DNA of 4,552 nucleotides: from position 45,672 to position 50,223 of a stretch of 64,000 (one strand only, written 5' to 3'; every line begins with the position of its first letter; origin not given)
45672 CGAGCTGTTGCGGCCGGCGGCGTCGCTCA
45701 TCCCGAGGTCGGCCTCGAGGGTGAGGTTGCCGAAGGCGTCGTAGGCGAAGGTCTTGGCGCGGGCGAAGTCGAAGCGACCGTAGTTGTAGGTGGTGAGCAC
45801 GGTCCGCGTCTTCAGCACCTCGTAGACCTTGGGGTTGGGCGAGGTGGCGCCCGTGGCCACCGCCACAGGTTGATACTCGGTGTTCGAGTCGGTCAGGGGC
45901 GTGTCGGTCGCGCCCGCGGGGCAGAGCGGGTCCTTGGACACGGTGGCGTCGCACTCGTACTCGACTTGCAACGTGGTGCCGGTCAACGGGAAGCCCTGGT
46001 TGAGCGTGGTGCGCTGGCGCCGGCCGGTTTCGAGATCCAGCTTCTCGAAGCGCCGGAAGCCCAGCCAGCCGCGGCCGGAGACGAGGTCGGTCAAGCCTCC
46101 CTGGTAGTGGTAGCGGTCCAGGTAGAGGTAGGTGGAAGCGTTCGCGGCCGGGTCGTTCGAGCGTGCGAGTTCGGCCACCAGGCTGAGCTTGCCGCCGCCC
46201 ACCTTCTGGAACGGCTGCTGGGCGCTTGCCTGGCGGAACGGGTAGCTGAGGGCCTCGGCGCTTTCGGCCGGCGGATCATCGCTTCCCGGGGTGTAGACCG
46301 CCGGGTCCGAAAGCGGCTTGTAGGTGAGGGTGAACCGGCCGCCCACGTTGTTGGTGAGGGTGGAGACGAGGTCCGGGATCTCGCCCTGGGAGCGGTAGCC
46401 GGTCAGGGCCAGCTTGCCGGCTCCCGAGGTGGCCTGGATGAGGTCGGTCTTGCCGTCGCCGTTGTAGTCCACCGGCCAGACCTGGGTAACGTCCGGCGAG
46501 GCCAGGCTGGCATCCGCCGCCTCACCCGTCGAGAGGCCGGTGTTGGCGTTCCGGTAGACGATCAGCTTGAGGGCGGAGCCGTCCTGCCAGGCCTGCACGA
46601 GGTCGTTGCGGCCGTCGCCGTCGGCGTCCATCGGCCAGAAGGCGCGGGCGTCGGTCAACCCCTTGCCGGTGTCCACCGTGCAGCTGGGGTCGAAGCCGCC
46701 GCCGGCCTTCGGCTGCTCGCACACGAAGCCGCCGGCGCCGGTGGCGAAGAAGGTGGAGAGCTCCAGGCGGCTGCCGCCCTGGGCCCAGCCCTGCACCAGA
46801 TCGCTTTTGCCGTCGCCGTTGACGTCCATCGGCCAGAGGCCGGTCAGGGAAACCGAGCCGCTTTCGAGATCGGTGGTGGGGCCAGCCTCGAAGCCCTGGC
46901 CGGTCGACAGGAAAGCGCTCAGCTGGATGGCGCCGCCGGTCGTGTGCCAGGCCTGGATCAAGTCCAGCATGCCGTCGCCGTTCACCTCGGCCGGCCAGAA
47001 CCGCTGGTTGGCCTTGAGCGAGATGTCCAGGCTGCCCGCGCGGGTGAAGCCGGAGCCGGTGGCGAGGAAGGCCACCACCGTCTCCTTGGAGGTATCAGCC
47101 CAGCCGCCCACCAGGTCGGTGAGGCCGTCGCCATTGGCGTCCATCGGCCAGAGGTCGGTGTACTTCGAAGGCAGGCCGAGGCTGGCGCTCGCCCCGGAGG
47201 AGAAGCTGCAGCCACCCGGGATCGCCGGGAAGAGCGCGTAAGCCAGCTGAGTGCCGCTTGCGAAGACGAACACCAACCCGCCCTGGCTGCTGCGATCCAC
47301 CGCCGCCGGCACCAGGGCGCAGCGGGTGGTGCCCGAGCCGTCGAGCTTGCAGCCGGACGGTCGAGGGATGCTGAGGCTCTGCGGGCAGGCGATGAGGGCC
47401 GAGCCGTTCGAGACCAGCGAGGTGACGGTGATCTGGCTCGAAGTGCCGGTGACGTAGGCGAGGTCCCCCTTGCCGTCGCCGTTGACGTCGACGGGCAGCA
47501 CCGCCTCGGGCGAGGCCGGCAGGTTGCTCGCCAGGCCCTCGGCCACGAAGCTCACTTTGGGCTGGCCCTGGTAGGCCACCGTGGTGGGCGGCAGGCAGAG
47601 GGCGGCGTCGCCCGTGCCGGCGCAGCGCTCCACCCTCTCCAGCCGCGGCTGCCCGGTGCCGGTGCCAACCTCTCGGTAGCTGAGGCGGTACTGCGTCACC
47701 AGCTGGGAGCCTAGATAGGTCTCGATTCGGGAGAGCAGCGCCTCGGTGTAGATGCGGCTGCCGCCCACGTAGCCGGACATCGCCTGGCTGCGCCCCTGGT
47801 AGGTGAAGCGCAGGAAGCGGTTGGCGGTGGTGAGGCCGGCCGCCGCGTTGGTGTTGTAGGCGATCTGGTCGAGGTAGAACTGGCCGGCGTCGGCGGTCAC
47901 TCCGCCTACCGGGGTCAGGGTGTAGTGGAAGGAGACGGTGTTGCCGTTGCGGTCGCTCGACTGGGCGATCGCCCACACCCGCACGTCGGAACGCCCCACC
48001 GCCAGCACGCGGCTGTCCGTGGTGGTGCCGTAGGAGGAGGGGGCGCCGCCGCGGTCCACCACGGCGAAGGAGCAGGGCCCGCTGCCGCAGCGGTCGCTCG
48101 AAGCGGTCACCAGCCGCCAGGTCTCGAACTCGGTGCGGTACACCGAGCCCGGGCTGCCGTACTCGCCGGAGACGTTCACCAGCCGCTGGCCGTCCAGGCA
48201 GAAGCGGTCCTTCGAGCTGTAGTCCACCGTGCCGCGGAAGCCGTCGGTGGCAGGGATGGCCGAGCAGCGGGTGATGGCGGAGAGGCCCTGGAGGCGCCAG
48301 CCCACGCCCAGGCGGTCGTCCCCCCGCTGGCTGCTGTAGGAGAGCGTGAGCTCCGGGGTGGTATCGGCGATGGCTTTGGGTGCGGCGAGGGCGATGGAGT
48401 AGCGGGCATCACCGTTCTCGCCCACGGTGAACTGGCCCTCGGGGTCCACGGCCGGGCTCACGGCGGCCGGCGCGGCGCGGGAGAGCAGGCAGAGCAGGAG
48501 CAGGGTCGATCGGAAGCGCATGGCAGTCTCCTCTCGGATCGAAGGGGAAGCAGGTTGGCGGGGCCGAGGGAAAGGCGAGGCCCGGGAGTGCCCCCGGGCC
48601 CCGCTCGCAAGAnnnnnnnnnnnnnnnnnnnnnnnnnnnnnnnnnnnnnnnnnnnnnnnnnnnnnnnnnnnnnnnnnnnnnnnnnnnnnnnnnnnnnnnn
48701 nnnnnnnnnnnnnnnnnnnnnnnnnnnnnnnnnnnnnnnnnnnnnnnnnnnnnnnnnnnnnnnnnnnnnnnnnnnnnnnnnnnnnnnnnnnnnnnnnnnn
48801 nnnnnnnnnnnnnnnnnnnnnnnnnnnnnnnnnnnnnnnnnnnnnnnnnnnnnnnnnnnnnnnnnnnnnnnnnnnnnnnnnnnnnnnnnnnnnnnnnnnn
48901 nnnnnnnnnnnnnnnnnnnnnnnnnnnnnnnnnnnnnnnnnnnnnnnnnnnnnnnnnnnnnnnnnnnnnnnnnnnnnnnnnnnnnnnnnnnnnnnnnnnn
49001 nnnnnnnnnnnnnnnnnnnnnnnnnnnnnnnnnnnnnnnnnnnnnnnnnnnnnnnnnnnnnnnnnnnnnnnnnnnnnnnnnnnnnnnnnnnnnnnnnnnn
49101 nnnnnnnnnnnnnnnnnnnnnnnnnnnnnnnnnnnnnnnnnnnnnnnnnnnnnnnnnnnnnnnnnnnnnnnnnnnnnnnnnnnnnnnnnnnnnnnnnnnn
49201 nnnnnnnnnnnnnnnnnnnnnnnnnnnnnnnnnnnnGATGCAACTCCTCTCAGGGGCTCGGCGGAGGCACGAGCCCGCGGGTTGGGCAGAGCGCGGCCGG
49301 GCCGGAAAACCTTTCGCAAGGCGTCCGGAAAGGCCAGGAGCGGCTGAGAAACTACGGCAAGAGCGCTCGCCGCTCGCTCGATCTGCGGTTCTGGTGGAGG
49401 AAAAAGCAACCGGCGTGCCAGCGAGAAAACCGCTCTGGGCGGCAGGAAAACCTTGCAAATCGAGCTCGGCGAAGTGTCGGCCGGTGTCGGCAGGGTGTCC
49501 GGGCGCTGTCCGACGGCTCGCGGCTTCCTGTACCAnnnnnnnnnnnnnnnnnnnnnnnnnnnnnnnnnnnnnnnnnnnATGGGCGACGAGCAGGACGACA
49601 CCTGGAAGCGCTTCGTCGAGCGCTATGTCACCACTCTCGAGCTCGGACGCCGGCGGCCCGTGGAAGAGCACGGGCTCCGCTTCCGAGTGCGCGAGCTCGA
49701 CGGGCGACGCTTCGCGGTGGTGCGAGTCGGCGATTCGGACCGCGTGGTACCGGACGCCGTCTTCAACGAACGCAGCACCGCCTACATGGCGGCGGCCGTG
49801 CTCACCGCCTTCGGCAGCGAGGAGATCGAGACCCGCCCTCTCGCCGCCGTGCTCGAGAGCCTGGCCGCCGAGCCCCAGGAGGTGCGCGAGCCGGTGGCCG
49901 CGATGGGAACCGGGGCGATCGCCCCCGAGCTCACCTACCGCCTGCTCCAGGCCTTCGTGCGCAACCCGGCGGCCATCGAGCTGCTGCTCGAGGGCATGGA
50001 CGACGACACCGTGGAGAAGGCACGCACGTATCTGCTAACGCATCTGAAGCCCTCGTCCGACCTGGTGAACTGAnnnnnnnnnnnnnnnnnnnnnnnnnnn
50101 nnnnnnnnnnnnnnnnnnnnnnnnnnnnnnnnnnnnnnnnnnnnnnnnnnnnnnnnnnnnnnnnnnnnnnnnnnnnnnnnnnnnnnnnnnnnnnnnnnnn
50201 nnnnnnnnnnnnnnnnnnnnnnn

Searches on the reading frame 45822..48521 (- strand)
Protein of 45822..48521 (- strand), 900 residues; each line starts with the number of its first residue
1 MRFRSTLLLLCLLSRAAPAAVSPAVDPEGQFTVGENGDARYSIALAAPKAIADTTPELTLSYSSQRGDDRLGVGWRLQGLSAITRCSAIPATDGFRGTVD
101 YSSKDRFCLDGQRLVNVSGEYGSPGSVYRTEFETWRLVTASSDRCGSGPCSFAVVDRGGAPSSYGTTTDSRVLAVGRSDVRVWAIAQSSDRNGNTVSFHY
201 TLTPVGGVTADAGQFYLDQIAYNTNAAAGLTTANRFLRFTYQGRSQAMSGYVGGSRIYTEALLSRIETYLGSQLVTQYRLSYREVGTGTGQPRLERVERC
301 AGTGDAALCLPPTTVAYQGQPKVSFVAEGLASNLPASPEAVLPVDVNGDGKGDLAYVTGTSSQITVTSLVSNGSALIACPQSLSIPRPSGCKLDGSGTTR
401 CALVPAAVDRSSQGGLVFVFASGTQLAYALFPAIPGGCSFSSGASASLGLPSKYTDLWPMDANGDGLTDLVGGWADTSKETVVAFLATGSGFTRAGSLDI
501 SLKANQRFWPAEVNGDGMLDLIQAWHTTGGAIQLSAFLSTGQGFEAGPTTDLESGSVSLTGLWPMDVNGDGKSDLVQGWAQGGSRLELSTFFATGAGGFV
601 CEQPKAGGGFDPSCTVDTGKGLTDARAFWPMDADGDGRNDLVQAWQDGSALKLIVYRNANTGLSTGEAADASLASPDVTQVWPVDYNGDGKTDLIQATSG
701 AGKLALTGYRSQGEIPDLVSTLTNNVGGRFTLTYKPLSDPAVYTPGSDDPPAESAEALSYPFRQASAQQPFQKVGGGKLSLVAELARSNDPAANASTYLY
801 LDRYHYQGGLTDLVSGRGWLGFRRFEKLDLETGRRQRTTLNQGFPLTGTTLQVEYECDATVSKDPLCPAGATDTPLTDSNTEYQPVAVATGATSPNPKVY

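Call 49: find_homologous_proteins(query=window:45822-48521:-, max_evalue=1e-20)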
Query window:45822-48521:- (900 aa): 307 proteins with E <= 1e-20 among 8000 candidates; the best 120 are listed.
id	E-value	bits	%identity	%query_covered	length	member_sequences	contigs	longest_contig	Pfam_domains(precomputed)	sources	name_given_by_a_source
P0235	3.0e-157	543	38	96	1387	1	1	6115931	PF01839.30,PF12256.15,PF05593.20,PF13517.13,PF03534.19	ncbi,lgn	-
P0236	3.8e-112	394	33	94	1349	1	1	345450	PF01839.30,PF12256.15,PF13517.13,PF03534.19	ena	-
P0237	2.8e-96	342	32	94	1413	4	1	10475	PF01839.30,PF12256.15,PF13517.13,PF03534.19,PF21955.1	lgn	-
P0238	2.0e-94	336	32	91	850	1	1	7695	PF01839.30,PF12256.15,PF16743.11,PF00404.25,PF13517.13,PF27309.1,PF03534.19,PF21955.1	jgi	jgi:hypothetical protein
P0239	1.2e-93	333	31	95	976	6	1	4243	PF01839.30,PF12256.15,PF17164.11,PF13517.13,PF14783.13,PF03534.19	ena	-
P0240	1.9e-90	322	35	80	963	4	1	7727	PF01839.30,PF12256.15,PF13517.13,PF03534.19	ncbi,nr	ncbi:MAG TPA: SpvB/TcaC N-terminal domain-containing protein, partial [Longimicrobiaceae bacterium]|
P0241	3.0e-86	309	33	88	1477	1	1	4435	PF01839.30,PF12256.15,PF05593.20,PF13517.13,PF25023.2,PF03534.19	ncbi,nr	ncbi:MAG TPA: FG-GAP-like repeat-containing protein, partial [Pyrinomonadaceae bacterium]|nr:FG-GAP-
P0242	2.7e-83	299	33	77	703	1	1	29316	PF01839.30,PF12256.15,PF13517.13,PF03534.19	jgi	jgi:virulence plasmid B protein/VCBS repeat protein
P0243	1.0e-81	294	33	95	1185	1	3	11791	PF01839.30,PF12256.15,PF05593.20,PF13517.13,PF03534.19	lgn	-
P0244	1.0e-78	284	32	77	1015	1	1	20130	PF01839.30,PF12256.15,PF25292.1,PF15907.12,PF13517.13,PF22190.3,PF03534.19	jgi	jgi:hypothetical protein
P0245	5.8e-77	278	32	91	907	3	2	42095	PF01839.30,PF12256.15,PF11630.14,PF13517.13,PF27309.1,PF22143.4,PF07481.17,PF03534.19,PF21955.1,PF13406.12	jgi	jgi:hypothetical protein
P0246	6.6e-77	278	31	94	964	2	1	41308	PF01839.30,PF12256.15,PF13517.13,PF03534.19,PF21955.1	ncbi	-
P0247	2.9e-75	272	32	93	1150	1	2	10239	PF01839.30,PF12256.15,PF13517.13,PF27309.1,PF20615.4,PF03534.19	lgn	-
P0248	3.6e-73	265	33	91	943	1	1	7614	PF01839.30,PF12256.15,PF13517.13,PF03534.19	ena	-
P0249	5.4e-73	265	32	95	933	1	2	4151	PF01839.30,PF12256.15,PF13517.13,PF03534.19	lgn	-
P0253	8.1e-71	258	29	93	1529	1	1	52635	PF05593.20,PF13517.13,PF03534.19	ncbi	ncbi:SpvB/TcaC N-terminal domain-containing protein, partial [Marinomonas transparens]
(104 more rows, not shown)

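Call 50: find_encoding_contigs(protein=P0235, flank=6000, max_places=3)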
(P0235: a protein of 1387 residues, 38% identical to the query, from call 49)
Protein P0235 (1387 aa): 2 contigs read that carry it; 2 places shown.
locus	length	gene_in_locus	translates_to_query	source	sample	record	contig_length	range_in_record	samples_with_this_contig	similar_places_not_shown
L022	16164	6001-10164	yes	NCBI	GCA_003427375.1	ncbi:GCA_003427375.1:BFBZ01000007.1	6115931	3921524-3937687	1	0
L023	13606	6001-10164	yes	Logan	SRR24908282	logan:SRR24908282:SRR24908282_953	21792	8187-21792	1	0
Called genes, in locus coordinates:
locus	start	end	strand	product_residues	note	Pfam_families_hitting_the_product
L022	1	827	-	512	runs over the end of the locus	PF01266:DAO (faint), PF01494:FAD_binding_3, PF03486:HI0933_like (faint), PF07992:Pyr_redox_2 (faint), PF21274:Rng_hyd_C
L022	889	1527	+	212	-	PF00440:TetR_N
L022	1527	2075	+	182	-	PF00561:Abhydrolase_1, PF12146:Hydrolase_4, PF12697:Abhydrolase_6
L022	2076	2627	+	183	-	-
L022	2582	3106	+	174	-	-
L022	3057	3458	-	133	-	PF00583:Acetyltransf_1, PF13673:Acetyltransf_10 (weak), PF13508:Acetyltransf_7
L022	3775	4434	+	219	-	PF06101:Vps62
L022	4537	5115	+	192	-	PF06101:Vps62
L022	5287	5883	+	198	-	PF06101:Vps62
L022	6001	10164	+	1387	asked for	PF03534:SpvB, PF05593:RHS_repeat (faint), PF01839:FG-GAP (faint), PF12256:TcdB_toxin_midN (faint), PF13517:FG-GAP_3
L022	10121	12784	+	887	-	PF25023:TEN_YD-shell, PF05593:RHS_repeat (weak), PF07591:PT-HINT, PF14623:Vint (faint)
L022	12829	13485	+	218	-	-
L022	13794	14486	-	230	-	PF02974:Inh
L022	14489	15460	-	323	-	PF00389:2-Hacid_dh, PF02826:2-Hacid_dh_C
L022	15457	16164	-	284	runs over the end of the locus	PF00528:BPD_transp_1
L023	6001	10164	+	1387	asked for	PF03534:SpvB, PF05593:RHS_repeat (faint), PF01839:FG-GAP (faint), PF12256:TcdB_toxin_midN (faint), PF13517:FG-GAP_3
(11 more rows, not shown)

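Call 51: find_encoding_contigs(protein=P0236, flank=6000, max_places=3)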
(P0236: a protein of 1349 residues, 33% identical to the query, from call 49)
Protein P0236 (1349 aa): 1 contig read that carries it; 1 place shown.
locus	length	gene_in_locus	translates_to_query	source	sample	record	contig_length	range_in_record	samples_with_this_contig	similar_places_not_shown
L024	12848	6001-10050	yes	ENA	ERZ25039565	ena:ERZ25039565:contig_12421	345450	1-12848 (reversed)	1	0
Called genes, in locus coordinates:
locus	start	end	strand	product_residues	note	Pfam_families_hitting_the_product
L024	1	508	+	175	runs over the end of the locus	PF13628:DUF4142, PF03713:DUF305 (faint)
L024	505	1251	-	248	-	PF06508:QueC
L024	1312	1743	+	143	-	PF00571:CBS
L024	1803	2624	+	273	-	-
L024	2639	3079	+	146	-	PF06146:PsiE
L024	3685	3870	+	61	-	-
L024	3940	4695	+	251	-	-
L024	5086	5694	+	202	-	PF06101:Vps62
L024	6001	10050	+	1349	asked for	PF03534:SpvB, PF12256:TcdB_toxin_midN (faint), PF01839:FG-GAP (faint), PF13517:FG-GAP_3 (weak)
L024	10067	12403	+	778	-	PF05593:RHS_repeat (weak), PF25023:TEN_YD-shell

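Call 52: find_encoding_contigs(protein=P0243, flank=5000, max_places=2)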
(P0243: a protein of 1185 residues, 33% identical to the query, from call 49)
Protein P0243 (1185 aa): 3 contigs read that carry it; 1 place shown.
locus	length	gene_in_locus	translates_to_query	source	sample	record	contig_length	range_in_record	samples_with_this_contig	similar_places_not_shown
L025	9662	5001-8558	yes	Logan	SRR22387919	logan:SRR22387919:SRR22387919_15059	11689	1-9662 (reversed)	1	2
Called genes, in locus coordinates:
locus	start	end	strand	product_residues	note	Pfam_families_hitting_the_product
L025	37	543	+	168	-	-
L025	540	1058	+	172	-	-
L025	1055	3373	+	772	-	PF07719:TPR_2 (faint), PF13432:TPR_16 (faint), PF14559:TPR_19 (faint), PF13428:TPR_14 (weak), PF07660:STN (weak), PF03958:Secretin_N, PF00263:Secretin, PF00963:Cohesin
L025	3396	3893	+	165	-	PF07963:N_methyl (weak)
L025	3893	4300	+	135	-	PF07963:N_methyl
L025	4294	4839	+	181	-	-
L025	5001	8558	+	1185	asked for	PF03534:SpvB, PF01839:FG-GAP (faint), PF13517:FG-GAP_3, PF12256:TcdB_toxin_midN, PF05593:RHS_repeat (weak)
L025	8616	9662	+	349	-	?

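Call 53: find_encoding_contigs(protein=P0253, flank=5000, max_places=2)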
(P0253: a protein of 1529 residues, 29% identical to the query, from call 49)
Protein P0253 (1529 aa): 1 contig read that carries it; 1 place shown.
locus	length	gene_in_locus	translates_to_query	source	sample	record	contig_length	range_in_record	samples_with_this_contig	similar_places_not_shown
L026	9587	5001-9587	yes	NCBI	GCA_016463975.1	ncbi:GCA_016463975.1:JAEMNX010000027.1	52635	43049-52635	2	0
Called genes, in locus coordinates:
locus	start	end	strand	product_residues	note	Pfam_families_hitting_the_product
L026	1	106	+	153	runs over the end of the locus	PF11578:DUF3237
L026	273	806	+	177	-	PF04290:DctQ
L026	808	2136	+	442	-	PF06808:DctM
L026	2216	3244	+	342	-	PF03480:DctP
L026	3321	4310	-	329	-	PF02558:ApbA, PF08546:ApbA_C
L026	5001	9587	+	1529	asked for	PF03534:SpvB (weak), PF13517:FG-GAP_3 (faint), PF05593:RHS_repeat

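Call 54: find_encoding_contigs(protein=P0240, flank=5000, max_places=2)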
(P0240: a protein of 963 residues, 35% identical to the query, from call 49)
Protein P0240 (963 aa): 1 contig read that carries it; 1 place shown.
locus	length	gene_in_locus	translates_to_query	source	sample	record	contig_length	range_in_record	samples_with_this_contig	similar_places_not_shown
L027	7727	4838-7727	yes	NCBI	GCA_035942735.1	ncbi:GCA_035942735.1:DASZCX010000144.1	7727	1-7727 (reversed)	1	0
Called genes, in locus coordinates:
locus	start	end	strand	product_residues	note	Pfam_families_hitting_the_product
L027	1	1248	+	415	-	?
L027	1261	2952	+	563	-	-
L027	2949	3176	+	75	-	-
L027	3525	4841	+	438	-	-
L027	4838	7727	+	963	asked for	PF01839:FG-GAP (faint), PF03534:SpvB, PF12256:TcdB_toxin_midN (faint), PF13517:FG-GAP_3 (weak)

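Call 75: list_cluster_members(proteins=[P0235, P0001, P0236])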
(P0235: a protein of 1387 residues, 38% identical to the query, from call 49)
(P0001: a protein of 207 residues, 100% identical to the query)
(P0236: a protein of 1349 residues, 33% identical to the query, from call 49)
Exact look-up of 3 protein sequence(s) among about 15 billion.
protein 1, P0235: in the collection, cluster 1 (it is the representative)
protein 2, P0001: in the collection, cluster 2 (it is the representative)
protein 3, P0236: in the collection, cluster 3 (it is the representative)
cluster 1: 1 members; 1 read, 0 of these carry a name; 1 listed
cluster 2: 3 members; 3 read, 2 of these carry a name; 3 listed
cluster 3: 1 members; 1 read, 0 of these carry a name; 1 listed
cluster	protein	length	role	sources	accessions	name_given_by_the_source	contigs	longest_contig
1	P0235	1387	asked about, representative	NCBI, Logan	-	-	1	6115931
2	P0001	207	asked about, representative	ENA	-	-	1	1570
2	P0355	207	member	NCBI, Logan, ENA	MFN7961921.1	MAG: Vps62-related protein [Thermoanaerobaculia bacterium]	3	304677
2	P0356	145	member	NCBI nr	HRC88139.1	Vps62-related protein [Thermoanaerobaculia bacterium]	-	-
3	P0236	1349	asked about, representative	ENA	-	-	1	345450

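Call 77: find_encoding_contigs(protein=P0237, flank=4000, max_places=2)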
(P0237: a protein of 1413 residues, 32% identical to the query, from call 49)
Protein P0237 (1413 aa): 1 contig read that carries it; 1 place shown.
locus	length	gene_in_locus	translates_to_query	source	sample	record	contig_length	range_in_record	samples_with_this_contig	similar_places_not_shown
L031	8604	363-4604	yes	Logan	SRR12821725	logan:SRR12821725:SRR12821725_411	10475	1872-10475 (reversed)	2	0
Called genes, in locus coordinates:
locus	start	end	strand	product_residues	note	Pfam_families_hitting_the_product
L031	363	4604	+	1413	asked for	PF03534:SpvB, PF01839:FG-GAP (faint), PF13517:FG-GAP_3, PF21955:CarG-like (faint), PF13517:FG-GAP_3, PF12256:TcdB_toxin_midN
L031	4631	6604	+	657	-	PF03534:SpvB, PF00404:Dockerin_1 (faint), PF12256:TcdB_toxin_midN (faint), PF01839:FG-GAP (faint), PF13517:FG-GAP_3 (weak), PF25517:DSRM_RDM1 (faint), PF13517:FG-GAP_3 (weak)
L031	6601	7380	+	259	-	PF12256:TcdB_toxin_midN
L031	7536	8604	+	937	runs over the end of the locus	PF03534:SpvB, PF01839:FG-GAP (faint), PF13517:FG-GAP_3, PF12256:TcdB_toxin_midN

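Call 78: find_encoding_contigs(protein=P0241, flank=4000, max_places=2)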
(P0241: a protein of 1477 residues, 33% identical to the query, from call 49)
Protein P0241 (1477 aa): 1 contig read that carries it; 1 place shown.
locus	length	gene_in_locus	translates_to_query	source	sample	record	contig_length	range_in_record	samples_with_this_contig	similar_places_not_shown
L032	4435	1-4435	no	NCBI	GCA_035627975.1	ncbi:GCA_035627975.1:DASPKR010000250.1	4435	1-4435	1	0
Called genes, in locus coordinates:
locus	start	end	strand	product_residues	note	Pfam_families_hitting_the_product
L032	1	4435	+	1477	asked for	PF03534:SpvB, PF01839:FG-GAP (faint), PF13517:FG-GAP_3 (weak), PF12256:TcdB_toxin_midN (weak), PF25023:TEN_YD-shell (weak), PF05593:RHS_repeat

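Call 79: find_encoding_contigs(protein=P0247, flank=4000, max_places=2)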
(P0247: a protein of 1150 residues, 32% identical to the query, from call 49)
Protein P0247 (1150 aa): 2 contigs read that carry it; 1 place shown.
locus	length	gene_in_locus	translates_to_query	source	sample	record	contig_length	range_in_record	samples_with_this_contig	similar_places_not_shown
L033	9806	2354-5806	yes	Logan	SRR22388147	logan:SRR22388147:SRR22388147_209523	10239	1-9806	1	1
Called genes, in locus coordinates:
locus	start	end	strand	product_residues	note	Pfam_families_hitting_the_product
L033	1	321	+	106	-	?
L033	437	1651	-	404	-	-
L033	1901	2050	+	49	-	-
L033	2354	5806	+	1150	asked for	PF03534:SpvB, PF20615:DUF6802 (faint), PF01839:FG-GAP (faint), PF27309:MJ0753_N (faint), PF13517:FG-GAP_3 (weak), PF12256:TcdB_toxin_midN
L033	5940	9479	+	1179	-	PF05593:RHS_repeat (weak), PF25023:TEN_YD-shell (weak)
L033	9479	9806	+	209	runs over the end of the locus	-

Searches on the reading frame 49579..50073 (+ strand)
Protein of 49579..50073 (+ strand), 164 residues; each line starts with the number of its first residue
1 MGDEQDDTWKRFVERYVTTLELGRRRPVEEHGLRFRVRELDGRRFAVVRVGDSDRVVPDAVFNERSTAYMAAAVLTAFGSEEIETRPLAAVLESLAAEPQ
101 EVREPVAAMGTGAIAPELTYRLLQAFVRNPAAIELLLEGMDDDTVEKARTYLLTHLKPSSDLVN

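Call 11: search_protein_families(library=pfam, proteins=[window:49579-50073:+], max_evalue=0.001)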
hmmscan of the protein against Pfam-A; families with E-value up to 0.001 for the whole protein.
window:49579-50073:+ (164 aa): 0 families

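Call 63: search_protein_families(library=pfam, proteins=[window:49579-50073:+], max_evalue=10)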
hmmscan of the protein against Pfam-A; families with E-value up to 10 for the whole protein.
window:49579-50073:+ (164 aa): 1 family
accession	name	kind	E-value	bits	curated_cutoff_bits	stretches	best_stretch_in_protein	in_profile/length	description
PF13646.12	HEAT_2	-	0.28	11.9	27.7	1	70-149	19-80/88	HEAT repeats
